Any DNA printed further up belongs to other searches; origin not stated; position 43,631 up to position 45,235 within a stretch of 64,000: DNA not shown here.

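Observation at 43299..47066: Uncharacterised six-gene operon combining a MerP/MerT-like pair with a thioredoxin and fused-CcdA thiol relay, an OM barrel and a CueR-like regulator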

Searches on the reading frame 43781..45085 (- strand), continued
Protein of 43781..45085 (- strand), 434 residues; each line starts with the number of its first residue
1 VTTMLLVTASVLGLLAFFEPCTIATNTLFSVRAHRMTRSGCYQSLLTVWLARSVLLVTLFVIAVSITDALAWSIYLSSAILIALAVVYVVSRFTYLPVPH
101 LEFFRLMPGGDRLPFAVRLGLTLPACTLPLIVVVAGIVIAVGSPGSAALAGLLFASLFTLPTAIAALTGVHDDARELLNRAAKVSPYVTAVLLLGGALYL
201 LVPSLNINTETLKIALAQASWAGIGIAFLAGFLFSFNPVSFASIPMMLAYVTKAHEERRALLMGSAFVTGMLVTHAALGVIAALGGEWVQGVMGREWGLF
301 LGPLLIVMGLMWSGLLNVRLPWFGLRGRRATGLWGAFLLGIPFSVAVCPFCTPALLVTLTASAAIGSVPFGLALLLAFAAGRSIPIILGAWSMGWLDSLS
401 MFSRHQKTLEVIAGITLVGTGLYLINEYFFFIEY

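Call 25: search_dna_similar(query=window:43781-45085:-, collection=plasmids, mode=protein, max_rows=25)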
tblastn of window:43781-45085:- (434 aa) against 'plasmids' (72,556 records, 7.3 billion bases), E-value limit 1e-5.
Records with a match: 18; places in all: 18; records where one place covers at least 80% of the query: 0.
Best place of each record, by identity: <60% 18.
By first word of the organism name: Paraburkholderia 5; Cupriavidus 2; Variovorax 2; Afipia 2; Bradyrhizobium 2; Nitrobacter 1; Burkholderia 1; Planococcus 1; Cryobacterium 1; Beijerinckiaceae 1.
By predicted mobility (MOB-suite, as given by PLSDB): non-mobilizable 9; conjugative 5; mobilizable 4.
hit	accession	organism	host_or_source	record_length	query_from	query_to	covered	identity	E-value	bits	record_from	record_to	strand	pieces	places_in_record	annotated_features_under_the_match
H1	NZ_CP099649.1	Paraburkholderia fungorum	Arabidopsis thaliana,pure culture,leaf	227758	207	432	52%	56.6%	2e-64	231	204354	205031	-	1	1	cytochrome c biogenesis protein CcdA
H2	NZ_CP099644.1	Paraburkholderia fungorum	Arabidopsis thaliana,pure culture,leaf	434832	207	432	52%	54.9%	2e-63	228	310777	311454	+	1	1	cytochrome c biogenesis protein CcdA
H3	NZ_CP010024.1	Paraburkholderia fungorum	Microbial isolate culture,White-rot ...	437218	207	432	52%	54.9%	2e-63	228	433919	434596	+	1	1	cytochrome c biogenesis protein CcdA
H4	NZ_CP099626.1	Paraburkholderia fungorum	Arabidopsis thaliana,pure culture,leaf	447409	207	432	52%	54.9%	2e-63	228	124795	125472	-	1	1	cytochrome c biogenesis protein CcdA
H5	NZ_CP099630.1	Paraburkholderia fungorum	Arabidopsis thaliana,pure culture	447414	207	432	52%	54.9%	2e-63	228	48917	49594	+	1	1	cytochrome c biogenesis protein CcdA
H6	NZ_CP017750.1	Cupriavidus sp. USMAA2-4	cell culture,Sungai Pinang, Penang, ...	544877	207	432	52%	53.1%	7e-53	197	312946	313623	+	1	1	cytochrome c biogenesis protein CcdA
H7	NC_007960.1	Nitrobacter hamburgensis X14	-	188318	207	432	52%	52.2%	5e-51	192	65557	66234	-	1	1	cytochrome c biogenesis protein CcdA | thioredoxin family protein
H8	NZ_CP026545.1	Cupriavidus metallidurans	single cell,soil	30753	207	432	52%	51.9%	3e-44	205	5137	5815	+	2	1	cytochrome c biogenesis protein CcdA | hypothetical protein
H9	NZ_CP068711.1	Burkholderia thailandensis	soil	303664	206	432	52%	51.5%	5e-54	201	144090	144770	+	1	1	cytochrome c biogenesis protein CcdA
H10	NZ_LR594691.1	Variovorax sp. WDL1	linuron-contaminated soil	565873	205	432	53%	51.3%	5e-51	192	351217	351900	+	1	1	cytochrome c biogenesis protein CcdA | hypothetical protein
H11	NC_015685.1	Afipia carboxidovorans OM5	-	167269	207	432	52%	50.9%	3e-54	201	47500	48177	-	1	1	cytochrome c biogenesis protein CcdA | thioredoxin family protein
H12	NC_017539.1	Afipia carboxidovorans OM4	-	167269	207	432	52%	50.9%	3e-54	201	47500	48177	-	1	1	cytochrome c biogenesis protein CcdA | thioredoxin family protein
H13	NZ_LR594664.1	Variovorax sp. RA8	Riverbed sediment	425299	204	432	53%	48.9%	3e-54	201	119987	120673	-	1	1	cytochrome c biogenesis protein CcdA | thioredoxin family protein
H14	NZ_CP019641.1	Planococcus lenghuensis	whole organism,crude oil-contamination ...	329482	229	425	45%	31.7%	7e-6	56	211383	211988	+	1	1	cytochrome c biogenesis CcdA family protein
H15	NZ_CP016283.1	Cryobacterium arcticum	-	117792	224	418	45%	31.9%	4e-6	57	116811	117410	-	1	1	cytochrome c biogenesis CcdA family protein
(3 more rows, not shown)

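Call 26: get_annotated_region(hit=H8, flank=6000)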
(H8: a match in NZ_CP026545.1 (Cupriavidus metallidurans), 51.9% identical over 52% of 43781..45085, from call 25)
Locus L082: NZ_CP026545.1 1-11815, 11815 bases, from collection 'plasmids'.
description: Cupriavidus metallidurans strain Ni-2 plasmid unnamed1
organism: Cupriavidus metallidurans (NCBI taxid 119219)
taxonomy: Bacteria; Pseudomonadota; Betaproteobacteria; Burkholderiales; Burkholderiaceae; Cupriavidus; Cupriavidus metallidurans
host: -; source: single cell,soil; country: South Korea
typing (MOB-suite, as given by PLSDB): non-mobilizable
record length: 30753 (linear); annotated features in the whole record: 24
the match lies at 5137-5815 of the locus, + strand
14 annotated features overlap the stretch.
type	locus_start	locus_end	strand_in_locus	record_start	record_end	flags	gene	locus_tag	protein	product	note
CDS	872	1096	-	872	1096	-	-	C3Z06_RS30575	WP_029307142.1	hypothetical protein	-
CDS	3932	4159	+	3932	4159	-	-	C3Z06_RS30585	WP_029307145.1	heavy-metal-associated domain-containing protein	-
CDS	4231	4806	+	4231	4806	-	-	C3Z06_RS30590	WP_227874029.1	heavy metal-responsive transcriptional regulator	-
CDS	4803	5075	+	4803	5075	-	-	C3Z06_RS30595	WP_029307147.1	thioredoxin family protein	-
CDS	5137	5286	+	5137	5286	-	-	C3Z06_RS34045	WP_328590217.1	hypothetical protein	-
CDS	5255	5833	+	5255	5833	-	-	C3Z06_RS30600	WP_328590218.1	cytochrome c biogenesis protein CcdA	GO:0017004 - cytochrome complex assembly [Evidence IEA]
CDS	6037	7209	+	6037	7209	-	-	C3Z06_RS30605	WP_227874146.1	MFS transporter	GO:0055085 - transmembrane transport [Evidence IEA]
CDS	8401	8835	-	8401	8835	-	-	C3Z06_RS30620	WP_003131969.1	mercury resistance transcriptional regulator MerR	-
predicted_resistance_gene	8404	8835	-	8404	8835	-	merR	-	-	mercury resistance transcriptional regulator MerR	predicted by amrfinderplus; class MERCURY; identity 100.0%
CDS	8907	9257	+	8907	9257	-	merT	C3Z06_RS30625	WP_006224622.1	mercuric ion transporter MerT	-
predicted_resistance_gene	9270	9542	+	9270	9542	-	merP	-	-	mercury resistance system periplasmic binding protein MerP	predicted by amrfinderplus; class MERCURY; identity 100.0%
predicted_resistance_gene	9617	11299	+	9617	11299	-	merA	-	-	mercury(II) reductase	predicted by amrfinderplus; class MERCURY; identity 98.57%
predicted_resistance_gene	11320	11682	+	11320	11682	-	merD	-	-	mercury resistance co-regulator MerD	predicted by amrfinderplus; class MERCURY; identity 100.0%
predicted_resistance_gene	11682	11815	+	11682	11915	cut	merE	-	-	broad-spectrum mercury transporter MerE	predicted by amrfinderplus; class MERCURY; identity 100.0%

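Call 27: get_annotated_region(hit=H7, flank=6000)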
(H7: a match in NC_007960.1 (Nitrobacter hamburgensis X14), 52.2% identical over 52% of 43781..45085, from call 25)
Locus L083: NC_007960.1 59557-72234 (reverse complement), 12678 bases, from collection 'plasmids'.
description: Nitrobacter hamburgensis X14 plasmid 2, complete sequence
organism: Nitrobacter hamburgensis X14 (NCBI taxid 323097)
taxonomy: Bacteria; Pseudomonadota; Alphaproteobacteria; Hyphomicrobiales; Nitrobacteraceae; Nitrobacter; Nitrobacter hamburgensis; Nitrobacter hamburgensis X14
host: -; source: -; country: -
typing (MOB-suite, as given by PLSDB): conjugative; replicon rep_cluster_1954; relaxase MOBP; mating-pair formation MPF_T
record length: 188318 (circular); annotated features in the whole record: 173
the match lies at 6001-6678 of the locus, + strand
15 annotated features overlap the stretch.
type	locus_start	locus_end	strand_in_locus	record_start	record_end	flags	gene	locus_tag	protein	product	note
CDS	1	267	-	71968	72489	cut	-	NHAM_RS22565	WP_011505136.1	arsenate reductase (azurin) small subunit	-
CDS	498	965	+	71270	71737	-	-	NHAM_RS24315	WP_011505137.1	metalloregulator ArsR/SmtB family transcription factor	GO:0006355 - regulation of DNA-templated transcription [Evidence IEA]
CDS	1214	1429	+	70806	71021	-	-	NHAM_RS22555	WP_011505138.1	heavy-metal-associated domain-containing protein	-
CDS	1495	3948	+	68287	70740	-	-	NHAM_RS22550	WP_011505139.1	cation-translocating P-type ATPase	-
CDS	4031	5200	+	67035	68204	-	-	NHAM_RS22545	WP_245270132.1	MFS transporter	GO:0055085 - transmembrane transport [Evidence IEA]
CDS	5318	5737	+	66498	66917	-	-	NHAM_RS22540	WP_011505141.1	heavy metal-responsive transcriptional regulator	-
CDS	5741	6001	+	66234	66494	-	-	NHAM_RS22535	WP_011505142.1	thioredoxin family protein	-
CDS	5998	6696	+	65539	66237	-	-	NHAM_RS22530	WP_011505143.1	cytochrome c biogenesis protein CcdA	GO:0017004 - cytochrome complex assembly [Evidence IEA]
CDS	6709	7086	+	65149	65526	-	-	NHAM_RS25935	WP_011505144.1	mercuric transporter MerT family protein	-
CDS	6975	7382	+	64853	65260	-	-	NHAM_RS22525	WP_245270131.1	cation transporter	-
CDS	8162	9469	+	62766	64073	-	-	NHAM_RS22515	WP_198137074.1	OpgC domain-containing protein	-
CDS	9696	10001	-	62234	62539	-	-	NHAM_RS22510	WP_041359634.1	DUF2933 domain-containing protein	-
CDS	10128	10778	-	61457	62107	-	-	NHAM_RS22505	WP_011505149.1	methyltransferase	-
CDS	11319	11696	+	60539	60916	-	-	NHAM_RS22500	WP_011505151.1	SPW repeat protein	-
CDS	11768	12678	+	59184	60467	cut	-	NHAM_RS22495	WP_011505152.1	porin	-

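Call 28: get_annotated_region(hit=H1, flank=6000)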
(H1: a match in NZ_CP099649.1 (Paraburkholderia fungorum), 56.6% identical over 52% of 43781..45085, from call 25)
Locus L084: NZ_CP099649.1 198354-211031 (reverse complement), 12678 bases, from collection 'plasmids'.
description: Paraburkholderia fungorum strain OTU2SAUBB1 plasmid unnamed3, complete sequence
organism: Paraburkholderia fungorum (NCBI taxid 134537)
taxonomy: Bacteria; Pseudomonadota; Betaproteobacteria; Burkholderiales; Burkholderiaceae; Paraburkholderia; Paraburkholderia fungorum
host: -; source: Arabidopsis thaliana,pure culture,leaf; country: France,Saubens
typing (MOB-suite, as given by PLSDB): non-mobilizable
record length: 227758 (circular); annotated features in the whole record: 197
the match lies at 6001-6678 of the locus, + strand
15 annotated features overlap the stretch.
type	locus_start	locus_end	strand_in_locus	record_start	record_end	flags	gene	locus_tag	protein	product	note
CDS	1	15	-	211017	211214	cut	-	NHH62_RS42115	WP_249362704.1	heavy-metal-associated domain-containing protein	-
CDS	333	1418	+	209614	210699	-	-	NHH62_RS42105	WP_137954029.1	IS630 family transposase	-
CDS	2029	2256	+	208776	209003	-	-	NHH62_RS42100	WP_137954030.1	heavy-metal-associated domain-containing protein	-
CDS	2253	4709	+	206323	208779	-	-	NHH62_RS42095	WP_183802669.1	cation-translocating P-type ATPase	-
CDS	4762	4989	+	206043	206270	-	-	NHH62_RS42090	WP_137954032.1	heavy metal-associated domain-containing protein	-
CDS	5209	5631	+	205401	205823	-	-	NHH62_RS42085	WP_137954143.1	heavy metal-responsive transcriptional regulator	-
CDS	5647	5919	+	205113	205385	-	-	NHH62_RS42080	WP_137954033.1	thioredoxin family protein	-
CDS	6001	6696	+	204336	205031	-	-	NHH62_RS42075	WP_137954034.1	cytochrome c biogenesis protein CcdA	GO:0017004 - cytochrome complex assembly [Evidence IEA]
CDS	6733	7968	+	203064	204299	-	-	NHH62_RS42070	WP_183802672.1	MFS transporter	GO:0055085 - transmembrane transport [Evidence IEA]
CDS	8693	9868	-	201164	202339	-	-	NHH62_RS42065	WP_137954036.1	tyrosine-type recombinase/integrase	GO:0015074 - DNA integration [Evidence IEA]; GO:0006310 - DNA recombination [Evidence IEA]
CDS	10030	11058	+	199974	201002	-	-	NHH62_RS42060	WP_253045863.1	DNA-binding protein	-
CDS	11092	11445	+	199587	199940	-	-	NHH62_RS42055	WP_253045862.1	hypothetical protein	-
CDS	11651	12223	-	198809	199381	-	-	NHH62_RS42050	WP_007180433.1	hypothetical protein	-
CDS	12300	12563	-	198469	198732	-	-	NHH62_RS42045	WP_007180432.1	hypothetical protein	-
CDS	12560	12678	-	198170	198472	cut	-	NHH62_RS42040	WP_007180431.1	hypothetical protein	-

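Call 39: search_solved_structures(query=A1, max_evalue=1, show_alignments=2)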
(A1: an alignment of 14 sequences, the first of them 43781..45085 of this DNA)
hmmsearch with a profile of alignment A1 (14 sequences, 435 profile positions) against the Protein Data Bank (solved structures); distinct sequences matched with E-value up to 1: 1.
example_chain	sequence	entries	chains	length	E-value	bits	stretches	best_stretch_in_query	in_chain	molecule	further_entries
5vkv_A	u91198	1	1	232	0.00062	22.1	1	226-430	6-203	Cytochrome c-type biogenesis protein CcdA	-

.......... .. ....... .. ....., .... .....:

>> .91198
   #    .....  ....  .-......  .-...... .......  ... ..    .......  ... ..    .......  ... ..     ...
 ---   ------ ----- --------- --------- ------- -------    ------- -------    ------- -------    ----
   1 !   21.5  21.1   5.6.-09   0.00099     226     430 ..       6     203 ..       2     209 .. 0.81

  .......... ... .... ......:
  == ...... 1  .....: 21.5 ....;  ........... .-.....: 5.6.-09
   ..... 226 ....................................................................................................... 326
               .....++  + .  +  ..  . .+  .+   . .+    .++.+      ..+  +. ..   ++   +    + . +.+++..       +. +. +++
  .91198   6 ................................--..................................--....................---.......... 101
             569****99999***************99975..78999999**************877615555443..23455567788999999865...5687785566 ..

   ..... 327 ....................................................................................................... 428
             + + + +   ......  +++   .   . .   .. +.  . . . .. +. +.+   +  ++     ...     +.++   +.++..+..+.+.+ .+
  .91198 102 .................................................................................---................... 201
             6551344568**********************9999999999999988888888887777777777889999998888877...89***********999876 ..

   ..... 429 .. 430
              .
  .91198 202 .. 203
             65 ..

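Call 47: predict_structure(alignment_id=A7)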
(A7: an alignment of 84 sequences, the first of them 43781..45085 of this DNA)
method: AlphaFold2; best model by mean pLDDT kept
length: 434 residues; sequences in the alignment: 84
mean_pLDDT: 50.4   pTM: 0.38
mean pLDDT of the five models: 50.4, 48.9, 40.9, 38.8, 38.4
residues with pLDDT >= 90: 0; 70-90: 34; 50-70: 162; < 50: 238
segments of 3 or more residues with pLDDT < 50: 1-37, 87-103, 106-108, 113-128, 169-209, 212-219, 223-225, 227-229, 231-257, 289-330, 345-354, 385-402, 430-434
pLDDT, mean of each block of 10 residues (from residue 1): 39 44 40 43 65 74 75 59 52 36 49 45 45 65 74 62 53 41 42 45 46 47 49 45 43 46 57 59 52 46 45 39 34 54 46 49 53 57 49 40 50 62 55 47
secondary structure, 60 per line:
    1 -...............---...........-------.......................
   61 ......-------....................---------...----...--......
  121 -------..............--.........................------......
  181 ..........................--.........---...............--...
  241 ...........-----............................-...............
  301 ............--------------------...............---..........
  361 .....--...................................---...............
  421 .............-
elements in order: H2-16 H20-30 H38-66 H74-93 H115-120 H128-141 H144-168 H175-206 H209-217 H221-235 H238-251 H257-284 H286-312 H333-347 H351-365 H368-402 H406-433

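Call 49: search_protein_families(library=pfam, proteins=[L018:4857-5735:+, L043:11372-12304:+, L019:165-599:-, L059:5953-6534:-, L052:2195-2629:+, L041:1714-2256:+, L067:9331-9981:-, L032:2245-2682:-, L059:4871-5845:+], max_evalue=0.01)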
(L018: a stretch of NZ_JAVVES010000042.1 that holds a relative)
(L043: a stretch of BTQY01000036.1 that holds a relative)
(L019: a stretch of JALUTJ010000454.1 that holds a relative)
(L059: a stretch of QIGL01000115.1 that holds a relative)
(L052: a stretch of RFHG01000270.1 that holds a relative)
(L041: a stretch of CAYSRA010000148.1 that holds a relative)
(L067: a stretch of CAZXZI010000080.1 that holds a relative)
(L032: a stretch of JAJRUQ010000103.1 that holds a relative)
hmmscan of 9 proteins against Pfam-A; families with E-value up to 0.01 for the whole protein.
L018:4857-5735:+ (292 aa): 1 family
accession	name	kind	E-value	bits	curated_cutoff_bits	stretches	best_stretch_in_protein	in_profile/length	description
PF13557.12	Phenol_MetA_deg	-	1.3e-10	42.2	22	1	63-255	32-210/242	Putative MetA-pathway of phenol degradation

L043:11372-12304:+ (310 aa): 1 family
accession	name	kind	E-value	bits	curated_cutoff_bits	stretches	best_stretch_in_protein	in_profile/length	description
PF00753.33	Lactamase_B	-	7.7e-12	46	22.7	1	155-237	105-196/196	Metallo-beta-lactamase superfamily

L019:165-599:- (144 aa): 1 family
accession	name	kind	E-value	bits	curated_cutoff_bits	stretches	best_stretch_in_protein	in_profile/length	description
PF18423.6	zf_CopZ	-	1.7e-12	47.5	28.4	1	21-81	2-61/62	Zinc binding domain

L059:5953-6534:- (193 aa): 1 family
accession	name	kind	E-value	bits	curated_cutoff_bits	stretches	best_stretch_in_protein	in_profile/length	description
PF00403.32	HMA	-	2.8e-06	28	24.8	1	35-95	3-62/62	Heavy-metal-associated domain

L052:2195-2629:+ (144 aa): 1 family
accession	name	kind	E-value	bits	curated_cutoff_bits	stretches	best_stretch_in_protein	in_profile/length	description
PF02635.20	DsrE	-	9e-12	45.6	22.7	1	37-141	7-113/116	DsrE/DsrF-like family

L041:1714-2256:+ (180 aa): 1 family
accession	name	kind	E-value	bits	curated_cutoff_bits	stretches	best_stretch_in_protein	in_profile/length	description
PF02635.20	DsrE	-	2e-12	47.8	22.7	1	81-177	26-114/116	DsrE/DsrF-like family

L067:9331-9981:- (216 aa): 1 family
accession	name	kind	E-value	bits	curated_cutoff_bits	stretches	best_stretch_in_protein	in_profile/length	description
PF01545.26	Cation_efflux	-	9.1e-21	75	26.6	1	26-200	1-193/198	Cation efflux family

L032:2245-2682:- (145 aa): 1 family
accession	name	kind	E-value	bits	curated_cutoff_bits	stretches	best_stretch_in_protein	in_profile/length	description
PF03203.19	MerC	-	2.2e-14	54.3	27.6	1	9-120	1-107/108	MerC mercury resistance protein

L059:4871-5845:+ (324 aa): 8 families
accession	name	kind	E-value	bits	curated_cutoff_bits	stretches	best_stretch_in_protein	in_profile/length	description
PF01436.27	NHL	-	5.1e-37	124.5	20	5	52-78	1-28/28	NHL repeat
PF17170.10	DUF5128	-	2.7e-19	70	22.9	3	98-179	43-126/321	6-bladed beta-propeller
PF08450.18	SGL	-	5.3e-09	36.5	26.3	1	108-181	145-220/246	SMP-30/Gluconolactonase/LRE-like region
PF25021.1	TEN_NHL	-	1.3e-06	28.1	27.1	0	143-170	328-355/357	Teneurin NHL domain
PF13449.12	Phytase-like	-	7.5e-06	26.5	27.6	0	51-93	66-109/284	Esterase-like activity of phytase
PF15869.11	TolB_like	-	0.00011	22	29.2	0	101-164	21-85/296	TolB-like 6-blade propeller-like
PF08704.16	GCD14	-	0.00031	20.9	26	0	136-174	46-84/247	tRNA methyltransferase complex GCD14 subunit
PF23500.1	DUF7133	-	0.0065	16.2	27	0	147-169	331-353/385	Domain of unknown function (DUF7133)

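Call 58: get_annotated_region(hit=H15, flank=5000)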
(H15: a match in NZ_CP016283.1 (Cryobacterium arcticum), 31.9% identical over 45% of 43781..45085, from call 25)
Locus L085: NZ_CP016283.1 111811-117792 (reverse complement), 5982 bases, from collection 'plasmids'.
description: Cryobacterium arcticum strain PAMC 27867 plasmid pP27867_1, complete sequence
organism: Cryobacterium arcticum (NCBI taxid 670052)
taxonomy: Bacteria; Actinomycetota; Actinomycetes; Micrococcales; Microbacteriaceae; Cryobacterium; Cryobacterium arcticum
host: -; source: -; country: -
typing (MOB-suite, as given by PLSDB): mobilizable; relaxase MOBF
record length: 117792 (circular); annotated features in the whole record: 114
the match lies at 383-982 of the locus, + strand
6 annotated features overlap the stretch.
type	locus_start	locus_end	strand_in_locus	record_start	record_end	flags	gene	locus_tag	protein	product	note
CDS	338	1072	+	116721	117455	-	-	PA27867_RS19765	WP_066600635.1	cytochrome c biogenesis CcdA family protein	-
CDS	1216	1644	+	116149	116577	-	-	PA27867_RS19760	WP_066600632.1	hypothetical protein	-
CDS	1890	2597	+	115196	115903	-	-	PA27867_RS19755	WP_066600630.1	M23 family metallopeptidase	-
CDS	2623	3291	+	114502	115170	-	-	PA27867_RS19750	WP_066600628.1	thioredoxin domain-containing protein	-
CDS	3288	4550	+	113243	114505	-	-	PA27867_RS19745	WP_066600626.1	M23 family metallopeptidase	GO:0006508 - proteolysis [Evidence IEA]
CDS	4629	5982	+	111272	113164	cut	-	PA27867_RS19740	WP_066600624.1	cytochrome c oxidase assembly protein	-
